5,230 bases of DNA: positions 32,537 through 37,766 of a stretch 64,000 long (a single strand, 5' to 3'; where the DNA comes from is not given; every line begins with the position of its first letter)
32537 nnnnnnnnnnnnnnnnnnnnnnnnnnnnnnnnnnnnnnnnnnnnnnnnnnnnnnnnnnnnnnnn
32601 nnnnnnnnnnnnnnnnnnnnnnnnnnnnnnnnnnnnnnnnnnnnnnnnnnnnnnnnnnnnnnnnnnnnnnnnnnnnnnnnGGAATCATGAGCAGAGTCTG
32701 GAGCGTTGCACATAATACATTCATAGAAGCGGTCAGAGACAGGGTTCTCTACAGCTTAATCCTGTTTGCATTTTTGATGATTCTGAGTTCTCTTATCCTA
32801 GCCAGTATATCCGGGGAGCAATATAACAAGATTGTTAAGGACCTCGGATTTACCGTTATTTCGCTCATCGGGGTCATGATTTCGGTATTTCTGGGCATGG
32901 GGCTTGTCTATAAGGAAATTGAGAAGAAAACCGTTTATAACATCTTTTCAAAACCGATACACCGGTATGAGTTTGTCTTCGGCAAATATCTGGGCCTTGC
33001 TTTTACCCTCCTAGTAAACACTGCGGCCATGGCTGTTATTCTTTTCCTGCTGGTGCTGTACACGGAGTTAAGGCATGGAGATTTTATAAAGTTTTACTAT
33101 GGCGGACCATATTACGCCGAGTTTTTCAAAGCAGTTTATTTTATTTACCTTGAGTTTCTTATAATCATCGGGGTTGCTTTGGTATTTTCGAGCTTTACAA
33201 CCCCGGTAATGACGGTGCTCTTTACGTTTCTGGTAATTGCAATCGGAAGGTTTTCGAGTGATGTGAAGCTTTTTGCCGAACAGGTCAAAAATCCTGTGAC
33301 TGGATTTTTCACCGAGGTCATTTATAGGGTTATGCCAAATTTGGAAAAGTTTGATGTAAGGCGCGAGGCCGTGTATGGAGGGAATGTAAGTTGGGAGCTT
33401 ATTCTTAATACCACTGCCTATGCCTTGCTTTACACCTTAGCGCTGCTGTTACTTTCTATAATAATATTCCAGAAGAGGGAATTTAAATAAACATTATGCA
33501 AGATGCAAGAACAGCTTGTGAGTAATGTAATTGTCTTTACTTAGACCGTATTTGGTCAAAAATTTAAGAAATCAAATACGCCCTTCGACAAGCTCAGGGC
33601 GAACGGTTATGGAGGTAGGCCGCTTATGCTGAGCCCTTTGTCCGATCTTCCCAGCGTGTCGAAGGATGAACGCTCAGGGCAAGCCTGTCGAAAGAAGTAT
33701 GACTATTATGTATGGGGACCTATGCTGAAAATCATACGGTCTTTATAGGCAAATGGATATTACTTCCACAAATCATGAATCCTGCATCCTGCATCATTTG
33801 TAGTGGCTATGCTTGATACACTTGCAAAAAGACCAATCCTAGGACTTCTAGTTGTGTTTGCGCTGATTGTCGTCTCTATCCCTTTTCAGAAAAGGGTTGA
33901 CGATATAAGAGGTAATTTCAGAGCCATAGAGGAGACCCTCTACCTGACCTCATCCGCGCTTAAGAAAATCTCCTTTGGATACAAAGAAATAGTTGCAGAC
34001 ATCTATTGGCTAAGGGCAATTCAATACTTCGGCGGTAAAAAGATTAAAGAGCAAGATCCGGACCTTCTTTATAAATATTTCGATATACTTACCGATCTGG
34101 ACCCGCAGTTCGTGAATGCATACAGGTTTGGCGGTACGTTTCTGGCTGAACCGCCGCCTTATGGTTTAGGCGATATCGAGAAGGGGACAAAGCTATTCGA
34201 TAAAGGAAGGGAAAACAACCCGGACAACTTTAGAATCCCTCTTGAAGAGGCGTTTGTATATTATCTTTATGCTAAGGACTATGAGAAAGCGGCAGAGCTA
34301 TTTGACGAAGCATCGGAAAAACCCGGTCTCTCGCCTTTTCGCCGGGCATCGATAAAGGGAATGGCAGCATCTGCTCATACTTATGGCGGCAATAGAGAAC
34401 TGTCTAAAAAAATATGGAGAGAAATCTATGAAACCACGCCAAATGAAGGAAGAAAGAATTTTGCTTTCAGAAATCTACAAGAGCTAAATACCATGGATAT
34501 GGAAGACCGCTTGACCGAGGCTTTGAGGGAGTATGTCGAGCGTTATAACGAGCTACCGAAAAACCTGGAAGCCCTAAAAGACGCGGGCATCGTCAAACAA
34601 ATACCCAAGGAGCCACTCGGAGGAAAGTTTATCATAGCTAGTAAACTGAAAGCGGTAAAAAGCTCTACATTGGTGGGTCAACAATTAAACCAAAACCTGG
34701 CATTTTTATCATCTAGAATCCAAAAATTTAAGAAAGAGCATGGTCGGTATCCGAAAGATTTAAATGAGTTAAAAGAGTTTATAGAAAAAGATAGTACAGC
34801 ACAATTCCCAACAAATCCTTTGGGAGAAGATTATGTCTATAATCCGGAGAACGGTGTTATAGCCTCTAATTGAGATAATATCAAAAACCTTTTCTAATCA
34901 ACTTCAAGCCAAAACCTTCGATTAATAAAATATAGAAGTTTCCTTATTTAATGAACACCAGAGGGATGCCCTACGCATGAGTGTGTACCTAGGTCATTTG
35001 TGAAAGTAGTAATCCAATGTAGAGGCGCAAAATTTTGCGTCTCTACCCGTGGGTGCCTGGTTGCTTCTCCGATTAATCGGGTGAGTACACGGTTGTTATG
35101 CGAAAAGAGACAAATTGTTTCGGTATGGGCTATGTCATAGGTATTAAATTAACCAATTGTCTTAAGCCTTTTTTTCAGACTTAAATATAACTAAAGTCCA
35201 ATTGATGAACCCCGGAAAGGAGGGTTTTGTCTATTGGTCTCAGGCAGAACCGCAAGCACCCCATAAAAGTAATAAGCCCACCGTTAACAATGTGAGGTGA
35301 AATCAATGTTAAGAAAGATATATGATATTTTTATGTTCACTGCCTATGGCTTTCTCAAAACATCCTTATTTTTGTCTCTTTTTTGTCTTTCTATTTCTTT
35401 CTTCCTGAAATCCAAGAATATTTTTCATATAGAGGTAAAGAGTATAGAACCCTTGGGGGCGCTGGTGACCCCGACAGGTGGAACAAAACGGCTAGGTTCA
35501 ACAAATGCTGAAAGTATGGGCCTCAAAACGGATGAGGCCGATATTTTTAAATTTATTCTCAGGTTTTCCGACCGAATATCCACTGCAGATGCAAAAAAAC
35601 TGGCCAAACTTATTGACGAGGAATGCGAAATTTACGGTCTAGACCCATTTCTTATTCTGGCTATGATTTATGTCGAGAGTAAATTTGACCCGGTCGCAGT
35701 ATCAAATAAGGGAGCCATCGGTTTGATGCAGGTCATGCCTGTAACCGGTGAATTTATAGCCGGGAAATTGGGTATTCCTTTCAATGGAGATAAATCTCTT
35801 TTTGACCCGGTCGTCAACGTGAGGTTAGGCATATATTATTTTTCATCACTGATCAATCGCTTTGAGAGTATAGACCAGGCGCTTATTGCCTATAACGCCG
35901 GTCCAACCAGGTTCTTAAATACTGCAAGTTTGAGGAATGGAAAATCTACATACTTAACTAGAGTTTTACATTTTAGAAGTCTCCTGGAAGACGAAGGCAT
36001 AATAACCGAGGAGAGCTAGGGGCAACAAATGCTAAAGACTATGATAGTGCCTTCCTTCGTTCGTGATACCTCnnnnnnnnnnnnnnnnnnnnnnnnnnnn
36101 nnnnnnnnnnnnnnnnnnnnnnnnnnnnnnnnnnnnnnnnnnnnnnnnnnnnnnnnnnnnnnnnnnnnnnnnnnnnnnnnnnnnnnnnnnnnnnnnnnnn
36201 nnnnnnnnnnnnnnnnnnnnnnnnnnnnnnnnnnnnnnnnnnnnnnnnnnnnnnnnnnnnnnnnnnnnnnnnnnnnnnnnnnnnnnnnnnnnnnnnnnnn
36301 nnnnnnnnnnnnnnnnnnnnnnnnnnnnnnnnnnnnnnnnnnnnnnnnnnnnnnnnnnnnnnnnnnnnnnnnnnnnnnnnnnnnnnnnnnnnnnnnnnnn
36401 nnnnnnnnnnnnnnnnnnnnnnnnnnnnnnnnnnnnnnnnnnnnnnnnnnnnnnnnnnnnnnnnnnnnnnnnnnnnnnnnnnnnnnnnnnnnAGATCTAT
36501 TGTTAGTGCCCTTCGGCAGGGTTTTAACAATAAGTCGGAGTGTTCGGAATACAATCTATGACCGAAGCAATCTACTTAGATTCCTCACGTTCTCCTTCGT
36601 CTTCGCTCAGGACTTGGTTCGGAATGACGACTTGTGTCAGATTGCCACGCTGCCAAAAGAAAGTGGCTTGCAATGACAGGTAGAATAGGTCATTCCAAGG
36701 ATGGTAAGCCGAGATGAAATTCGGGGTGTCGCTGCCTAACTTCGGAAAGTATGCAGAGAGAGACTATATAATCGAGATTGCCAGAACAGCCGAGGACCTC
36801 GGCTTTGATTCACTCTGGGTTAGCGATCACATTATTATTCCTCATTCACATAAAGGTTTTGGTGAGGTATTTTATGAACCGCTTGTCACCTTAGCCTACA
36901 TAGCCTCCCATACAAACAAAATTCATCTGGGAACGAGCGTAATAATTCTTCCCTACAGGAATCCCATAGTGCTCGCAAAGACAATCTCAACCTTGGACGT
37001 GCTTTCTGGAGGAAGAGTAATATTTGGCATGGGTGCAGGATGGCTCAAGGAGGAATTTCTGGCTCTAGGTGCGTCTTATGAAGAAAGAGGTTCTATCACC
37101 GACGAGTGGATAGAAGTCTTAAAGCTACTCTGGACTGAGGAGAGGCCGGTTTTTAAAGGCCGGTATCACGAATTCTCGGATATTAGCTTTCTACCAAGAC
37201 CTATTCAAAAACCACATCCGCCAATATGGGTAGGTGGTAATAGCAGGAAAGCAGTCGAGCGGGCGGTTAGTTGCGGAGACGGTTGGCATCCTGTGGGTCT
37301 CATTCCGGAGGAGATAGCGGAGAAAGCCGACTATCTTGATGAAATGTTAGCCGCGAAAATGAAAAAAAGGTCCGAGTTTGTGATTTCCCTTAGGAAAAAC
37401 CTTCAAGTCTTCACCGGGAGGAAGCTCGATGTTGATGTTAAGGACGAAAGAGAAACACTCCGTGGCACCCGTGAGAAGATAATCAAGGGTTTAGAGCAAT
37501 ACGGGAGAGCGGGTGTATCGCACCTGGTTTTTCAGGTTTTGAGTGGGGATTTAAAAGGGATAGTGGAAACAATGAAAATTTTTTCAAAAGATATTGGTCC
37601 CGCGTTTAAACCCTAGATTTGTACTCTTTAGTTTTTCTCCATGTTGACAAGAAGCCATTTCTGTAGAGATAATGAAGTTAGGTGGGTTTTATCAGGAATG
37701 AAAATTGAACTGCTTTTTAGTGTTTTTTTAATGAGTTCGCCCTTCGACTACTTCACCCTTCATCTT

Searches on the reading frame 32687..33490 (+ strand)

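Call 11: search_protein_families(library=pfam, proteins=[window:32687-33490:+], max_evalue=0.001)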
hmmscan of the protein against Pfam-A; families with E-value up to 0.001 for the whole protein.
window:32687-33490:+ (267 aa): 2 families
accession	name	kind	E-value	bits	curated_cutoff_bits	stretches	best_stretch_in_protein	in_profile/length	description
PF12679.13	ABC2_membrane_2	-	5.6e-10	39.4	27.2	1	5-265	1-282/283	ABC-2 family transporter protein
PF12730.13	ABC2_membrane_4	-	2.8e-05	24.6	27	1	19-181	13-176/179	ABC-2 family transporter protein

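Call 58: search_protein_families(library=ncbifam, proteins=[window:32687-33490:+], max_evalue=0.01)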
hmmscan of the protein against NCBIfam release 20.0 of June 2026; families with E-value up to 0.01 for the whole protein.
window:32687-33490:+ (267 aa): 1 family
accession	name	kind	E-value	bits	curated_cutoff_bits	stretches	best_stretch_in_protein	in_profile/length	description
NF041647.1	ABC_perm_CPBP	equivalog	0.0011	17.8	435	1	77-171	216-303/636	ABC transporter permease subunit/CPBP intramembrane protease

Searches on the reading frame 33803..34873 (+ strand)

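Call 11: search_protein_families(library=pfam, proteins=[window:33803-34873:+], max_evalue=0.001)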
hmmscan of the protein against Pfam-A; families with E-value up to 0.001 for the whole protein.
window:33803-34873:+ (356 aa): 0 families

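Call 58: search_protein_families(library=ncbifam, proteins=[window:33803-34873:+], max_evalue=0.01)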
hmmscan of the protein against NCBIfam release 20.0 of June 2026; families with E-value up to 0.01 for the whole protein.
window:33803-34873:+ (356 aa): 1 family
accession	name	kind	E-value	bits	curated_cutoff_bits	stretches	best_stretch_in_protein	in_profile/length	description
NF040959.1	MamA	equivalog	0.00019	20.9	200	1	122-173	84-134/204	magnetosome protein MamA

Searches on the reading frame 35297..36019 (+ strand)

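Call 11: search_protein_families(library=pfam, proteins=[window:35297-36019:+], max_evalue=0.001)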
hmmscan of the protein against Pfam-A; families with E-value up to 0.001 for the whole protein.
window:35297-36019:+ (240 aa): 1 family
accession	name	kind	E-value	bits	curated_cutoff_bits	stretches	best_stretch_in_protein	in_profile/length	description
PF01464.25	SLT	-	1.2e-25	89.8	21.3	1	105-217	2-112/117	Transglycosylase SLT domain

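Call 58: search_protein_families(library=ncbifam, proteins=[window:35297-36019:+], max_evalue=0.01)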
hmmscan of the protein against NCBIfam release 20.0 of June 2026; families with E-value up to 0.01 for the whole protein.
window:35297-36019:+ (240 aa): 7 families
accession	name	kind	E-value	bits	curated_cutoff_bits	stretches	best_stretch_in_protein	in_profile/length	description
NF047373.1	BB0259_flg_lyt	exception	2.8e-30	105.8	234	1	104-205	550-649/705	flagellar assembly lytic transglycosylase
NF008670.0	PRK11671.1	equivalog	4.5e-14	52.4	375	1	98-190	188-283/359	membrane-bound lytic murein transglycosylase MltC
NF008631.0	PRK11619.1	equivalog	2.6e-13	49.2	536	1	121-206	498-585/644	murein transglycosylase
NF012014.0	PRK15470.1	equivalog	3.9e-07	29.9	233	1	107-185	44-124/203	membrane-bound lytic murein transglycosylase EmtA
NF008112.0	PRK10859.1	equivalog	8.5e-06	24.5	354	1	101-204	289-388/483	membrane-bound lytic murein transglycosylase MltF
NF011856.0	PRK15328.1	equivalog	7e-05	22.4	208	1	103-204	19-121/160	type III secretion system invasion protein IagB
NF008050.0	PRK10783.1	equivalog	0.00018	20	508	1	123-209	124-208/457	murein transglycosylase D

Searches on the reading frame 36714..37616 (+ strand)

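Call 11: search_protein_families(library=pfam, proteins=[window:36714-37616:+], max_evalue=0.001)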
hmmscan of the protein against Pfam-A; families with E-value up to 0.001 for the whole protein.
window:36714-37616:+ (300 aa): 1 family
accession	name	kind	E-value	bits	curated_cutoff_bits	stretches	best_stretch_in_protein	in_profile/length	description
PF00296.26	Bac_luciferase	-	2.8e-59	201.5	27.9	1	1-225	1-223/314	Luciferase-like monooxygenase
